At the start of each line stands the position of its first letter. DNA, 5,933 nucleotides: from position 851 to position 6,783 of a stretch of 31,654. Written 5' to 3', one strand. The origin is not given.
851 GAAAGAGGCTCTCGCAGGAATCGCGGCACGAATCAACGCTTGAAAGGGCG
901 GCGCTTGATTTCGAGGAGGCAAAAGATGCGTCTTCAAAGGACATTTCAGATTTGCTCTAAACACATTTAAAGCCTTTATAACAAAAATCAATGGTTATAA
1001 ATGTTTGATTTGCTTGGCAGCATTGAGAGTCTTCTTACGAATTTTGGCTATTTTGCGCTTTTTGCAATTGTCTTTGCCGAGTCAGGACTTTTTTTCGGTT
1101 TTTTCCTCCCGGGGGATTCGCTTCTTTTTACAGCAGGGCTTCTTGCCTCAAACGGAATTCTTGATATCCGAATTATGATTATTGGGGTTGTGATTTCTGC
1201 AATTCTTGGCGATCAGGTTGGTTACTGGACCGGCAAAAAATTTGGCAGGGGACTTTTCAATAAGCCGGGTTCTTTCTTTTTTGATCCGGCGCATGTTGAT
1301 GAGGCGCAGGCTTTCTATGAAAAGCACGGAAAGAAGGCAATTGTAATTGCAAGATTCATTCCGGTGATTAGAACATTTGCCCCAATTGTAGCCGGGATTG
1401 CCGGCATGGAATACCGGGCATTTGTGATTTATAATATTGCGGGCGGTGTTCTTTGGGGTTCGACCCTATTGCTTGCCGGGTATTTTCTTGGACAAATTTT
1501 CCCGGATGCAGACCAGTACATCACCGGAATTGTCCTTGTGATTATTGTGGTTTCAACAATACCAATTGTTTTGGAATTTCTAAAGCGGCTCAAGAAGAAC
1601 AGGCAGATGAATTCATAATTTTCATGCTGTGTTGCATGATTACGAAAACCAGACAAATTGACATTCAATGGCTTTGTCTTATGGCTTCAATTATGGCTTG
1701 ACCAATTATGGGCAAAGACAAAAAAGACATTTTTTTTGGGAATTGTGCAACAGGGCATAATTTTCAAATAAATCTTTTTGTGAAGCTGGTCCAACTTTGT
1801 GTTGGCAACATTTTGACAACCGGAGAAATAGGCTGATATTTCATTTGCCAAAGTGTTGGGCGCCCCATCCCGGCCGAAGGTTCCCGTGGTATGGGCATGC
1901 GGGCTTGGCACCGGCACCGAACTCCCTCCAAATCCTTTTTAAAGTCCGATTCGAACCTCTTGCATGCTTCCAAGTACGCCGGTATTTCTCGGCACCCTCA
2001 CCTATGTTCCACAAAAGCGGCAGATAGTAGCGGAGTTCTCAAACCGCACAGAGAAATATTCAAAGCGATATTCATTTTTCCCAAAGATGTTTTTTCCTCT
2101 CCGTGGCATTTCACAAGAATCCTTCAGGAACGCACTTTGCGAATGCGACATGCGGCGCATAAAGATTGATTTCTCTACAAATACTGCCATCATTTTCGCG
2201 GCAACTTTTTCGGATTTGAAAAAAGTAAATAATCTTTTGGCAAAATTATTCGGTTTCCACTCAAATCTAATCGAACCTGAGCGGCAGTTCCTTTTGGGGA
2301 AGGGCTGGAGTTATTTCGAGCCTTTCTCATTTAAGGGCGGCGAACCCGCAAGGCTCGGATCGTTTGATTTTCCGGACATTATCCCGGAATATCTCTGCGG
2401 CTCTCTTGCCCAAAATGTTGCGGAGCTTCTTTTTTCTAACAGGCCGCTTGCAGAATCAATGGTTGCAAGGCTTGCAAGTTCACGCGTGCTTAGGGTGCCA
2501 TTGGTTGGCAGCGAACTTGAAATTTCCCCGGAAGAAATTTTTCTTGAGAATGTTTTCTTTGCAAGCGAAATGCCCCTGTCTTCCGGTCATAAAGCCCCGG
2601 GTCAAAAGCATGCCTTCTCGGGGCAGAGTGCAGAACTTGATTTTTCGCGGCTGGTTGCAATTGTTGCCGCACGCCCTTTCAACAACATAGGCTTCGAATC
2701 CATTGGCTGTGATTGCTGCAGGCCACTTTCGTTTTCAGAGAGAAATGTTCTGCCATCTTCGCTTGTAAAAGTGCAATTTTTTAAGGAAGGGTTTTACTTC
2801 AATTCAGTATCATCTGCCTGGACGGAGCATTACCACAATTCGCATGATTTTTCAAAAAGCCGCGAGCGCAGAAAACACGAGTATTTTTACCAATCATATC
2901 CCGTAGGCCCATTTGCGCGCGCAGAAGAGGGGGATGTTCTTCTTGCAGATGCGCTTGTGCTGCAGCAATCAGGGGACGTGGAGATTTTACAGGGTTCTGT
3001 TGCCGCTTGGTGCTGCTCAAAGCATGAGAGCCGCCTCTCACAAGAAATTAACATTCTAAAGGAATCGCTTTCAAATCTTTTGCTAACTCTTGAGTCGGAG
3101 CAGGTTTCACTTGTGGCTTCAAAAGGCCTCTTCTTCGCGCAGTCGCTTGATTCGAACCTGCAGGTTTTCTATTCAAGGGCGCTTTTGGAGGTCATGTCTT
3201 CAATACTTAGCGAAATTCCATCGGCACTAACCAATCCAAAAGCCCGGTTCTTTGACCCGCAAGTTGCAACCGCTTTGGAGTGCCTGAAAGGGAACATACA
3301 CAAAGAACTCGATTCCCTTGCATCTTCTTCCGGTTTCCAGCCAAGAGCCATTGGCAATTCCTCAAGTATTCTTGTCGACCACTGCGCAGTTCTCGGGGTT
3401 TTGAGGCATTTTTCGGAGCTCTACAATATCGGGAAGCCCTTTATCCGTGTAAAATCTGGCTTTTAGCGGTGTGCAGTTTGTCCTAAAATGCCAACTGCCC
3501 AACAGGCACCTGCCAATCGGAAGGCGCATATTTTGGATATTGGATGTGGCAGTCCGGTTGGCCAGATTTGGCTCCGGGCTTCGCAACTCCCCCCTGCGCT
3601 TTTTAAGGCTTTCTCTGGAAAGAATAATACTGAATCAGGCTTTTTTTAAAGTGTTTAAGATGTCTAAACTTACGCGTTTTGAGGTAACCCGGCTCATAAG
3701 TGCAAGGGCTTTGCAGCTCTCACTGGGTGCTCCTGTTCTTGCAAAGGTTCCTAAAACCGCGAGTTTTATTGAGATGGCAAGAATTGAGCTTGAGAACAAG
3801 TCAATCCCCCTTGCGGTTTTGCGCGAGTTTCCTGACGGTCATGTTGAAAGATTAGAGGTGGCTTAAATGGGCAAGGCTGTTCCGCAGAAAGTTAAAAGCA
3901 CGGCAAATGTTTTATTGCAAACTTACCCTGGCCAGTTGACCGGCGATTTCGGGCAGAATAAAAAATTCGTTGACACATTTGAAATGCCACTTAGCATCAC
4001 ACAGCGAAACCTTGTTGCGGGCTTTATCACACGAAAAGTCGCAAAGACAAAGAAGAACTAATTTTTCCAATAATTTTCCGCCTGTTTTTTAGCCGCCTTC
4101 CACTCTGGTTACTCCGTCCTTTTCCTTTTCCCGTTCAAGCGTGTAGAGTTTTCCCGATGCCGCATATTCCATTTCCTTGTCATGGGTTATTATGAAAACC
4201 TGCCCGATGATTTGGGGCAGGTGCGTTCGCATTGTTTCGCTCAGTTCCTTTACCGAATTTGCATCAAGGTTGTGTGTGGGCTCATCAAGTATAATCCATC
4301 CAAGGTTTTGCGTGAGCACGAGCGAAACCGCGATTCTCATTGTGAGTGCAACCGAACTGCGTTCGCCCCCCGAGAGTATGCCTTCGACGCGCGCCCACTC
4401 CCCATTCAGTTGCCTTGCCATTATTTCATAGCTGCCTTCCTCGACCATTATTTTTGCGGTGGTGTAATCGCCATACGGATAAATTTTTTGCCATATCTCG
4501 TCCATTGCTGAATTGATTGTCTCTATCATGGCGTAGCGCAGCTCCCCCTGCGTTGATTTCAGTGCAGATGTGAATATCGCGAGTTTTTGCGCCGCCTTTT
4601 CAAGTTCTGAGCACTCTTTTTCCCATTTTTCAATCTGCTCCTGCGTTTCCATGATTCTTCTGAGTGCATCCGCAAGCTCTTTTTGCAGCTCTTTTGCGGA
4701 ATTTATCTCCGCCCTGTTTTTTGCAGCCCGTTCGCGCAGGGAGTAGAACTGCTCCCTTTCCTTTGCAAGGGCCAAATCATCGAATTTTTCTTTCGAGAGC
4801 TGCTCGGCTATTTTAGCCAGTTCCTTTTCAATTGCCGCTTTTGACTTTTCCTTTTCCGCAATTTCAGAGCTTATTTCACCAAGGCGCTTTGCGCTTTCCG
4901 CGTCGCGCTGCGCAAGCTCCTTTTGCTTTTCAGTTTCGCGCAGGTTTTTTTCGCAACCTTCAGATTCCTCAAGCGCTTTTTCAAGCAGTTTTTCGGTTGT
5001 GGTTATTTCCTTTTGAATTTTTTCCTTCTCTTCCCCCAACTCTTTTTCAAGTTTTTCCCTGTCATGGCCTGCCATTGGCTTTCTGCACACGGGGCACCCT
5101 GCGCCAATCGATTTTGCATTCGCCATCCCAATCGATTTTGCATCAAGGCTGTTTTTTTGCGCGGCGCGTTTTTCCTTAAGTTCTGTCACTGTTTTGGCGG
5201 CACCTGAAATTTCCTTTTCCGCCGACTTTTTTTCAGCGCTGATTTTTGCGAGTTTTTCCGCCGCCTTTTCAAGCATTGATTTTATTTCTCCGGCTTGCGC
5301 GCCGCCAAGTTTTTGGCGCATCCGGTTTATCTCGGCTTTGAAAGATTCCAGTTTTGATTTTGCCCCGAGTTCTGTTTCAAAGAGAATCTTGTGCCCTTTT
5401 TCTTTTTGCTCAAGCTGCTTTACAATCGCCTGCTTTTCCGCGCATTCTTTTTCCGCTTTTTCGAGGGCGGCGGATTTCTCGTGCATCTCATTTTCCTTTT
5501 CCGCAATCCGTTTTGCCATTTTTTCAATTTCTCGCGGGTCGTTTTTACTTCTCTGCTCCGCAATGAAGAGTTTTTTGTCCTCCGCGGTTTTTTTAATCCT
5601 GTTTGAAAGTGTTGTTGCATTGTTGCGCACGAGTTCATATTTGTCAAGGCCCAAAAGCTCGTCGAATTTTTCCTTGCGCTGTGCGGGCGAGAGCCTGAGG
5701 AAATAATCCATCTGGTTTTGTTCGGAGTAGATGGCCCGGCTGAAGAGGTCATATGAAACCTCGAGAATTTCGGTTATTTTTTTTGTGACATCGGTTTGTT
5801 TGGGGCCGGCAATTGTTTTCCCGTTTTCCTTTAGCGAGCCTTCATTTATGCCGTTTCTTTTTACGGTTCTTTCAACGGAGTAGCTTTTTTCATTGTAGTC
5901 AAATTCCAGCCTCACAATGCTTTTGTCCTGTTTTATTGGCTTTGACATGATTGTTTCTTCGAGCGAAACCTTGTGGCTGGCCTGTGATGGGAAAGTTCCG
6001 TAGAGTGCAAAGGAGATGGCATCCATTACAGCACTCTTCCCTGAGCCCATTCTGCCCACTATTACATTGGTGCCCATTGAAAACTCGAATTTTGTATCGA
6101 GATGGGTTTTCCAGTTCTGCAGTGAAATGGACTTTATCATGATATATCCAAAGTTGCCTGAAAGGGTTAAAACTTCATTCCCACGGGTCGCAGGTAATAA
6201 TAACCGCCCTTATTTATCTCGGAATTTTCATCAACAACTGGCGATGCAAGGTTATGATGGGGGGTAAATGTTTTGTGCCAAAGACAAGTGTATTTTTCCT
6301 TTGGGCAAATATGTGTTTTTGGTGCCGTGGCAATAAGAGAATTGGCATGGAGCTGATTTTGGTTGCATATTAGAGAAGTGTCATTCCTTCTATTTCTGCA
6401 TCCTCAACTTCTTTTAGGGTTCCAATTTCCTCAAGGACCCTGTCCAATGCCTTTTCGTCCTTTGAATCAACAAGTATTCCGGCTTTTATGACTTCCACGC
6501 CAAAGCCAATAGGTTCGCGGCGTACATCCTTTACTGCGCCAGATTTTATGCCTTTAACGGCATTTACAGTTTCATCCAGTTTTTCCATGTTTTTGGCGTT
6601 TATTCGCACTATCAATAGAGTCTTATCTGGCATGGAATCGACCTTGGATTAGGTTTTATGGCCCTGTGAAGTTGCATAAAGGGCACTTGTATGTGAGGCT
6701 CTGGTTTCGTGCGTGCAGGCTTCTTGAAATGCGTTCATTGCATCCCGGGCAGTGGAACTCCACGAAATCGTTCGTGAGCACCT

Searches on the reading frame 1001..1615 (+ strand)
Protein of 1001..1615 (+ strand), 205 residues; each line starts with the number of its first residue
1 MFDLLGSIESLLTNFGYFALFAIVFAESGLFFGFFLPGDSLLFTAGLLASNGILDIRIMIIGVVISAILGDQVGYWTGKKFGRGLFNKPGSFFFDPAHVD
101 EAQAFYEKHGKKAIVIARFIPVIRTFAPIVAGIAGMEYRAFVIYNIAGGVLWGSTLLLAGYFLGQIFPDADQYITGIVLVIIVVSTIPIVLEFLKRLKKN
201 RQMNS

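Call 75: search_protein_families(library=pfam, proteins=[window:1001-1615:+], max_evalue=0.001)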
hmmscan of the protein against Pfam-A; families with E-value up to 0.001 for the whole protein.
window:1001-1615:+ (205 aa): 1 family
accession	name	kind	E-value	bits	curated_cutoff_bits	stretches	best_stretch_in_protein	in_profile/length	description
PF09335.16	VTT_dom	-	1.9e-19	70.8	33.9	1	36-161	1-122/123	VTT domain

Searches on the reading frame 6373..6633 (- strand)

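Call 75: search_protein_families(library=pfam, proteins=[window:6373-6633:-], max_evalue=0.001)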
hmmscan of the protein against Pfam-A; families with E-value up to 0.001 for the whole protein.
window:6373-6633:- (87 aa): 1 family
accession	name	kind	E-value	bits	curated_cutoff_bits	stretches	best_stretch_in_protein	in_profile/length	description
PF00736.24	EF1_GNE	-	1.3e-08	35.3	20.8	1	14-86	13-87/88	EF-1 guanine nucleotide exchange domain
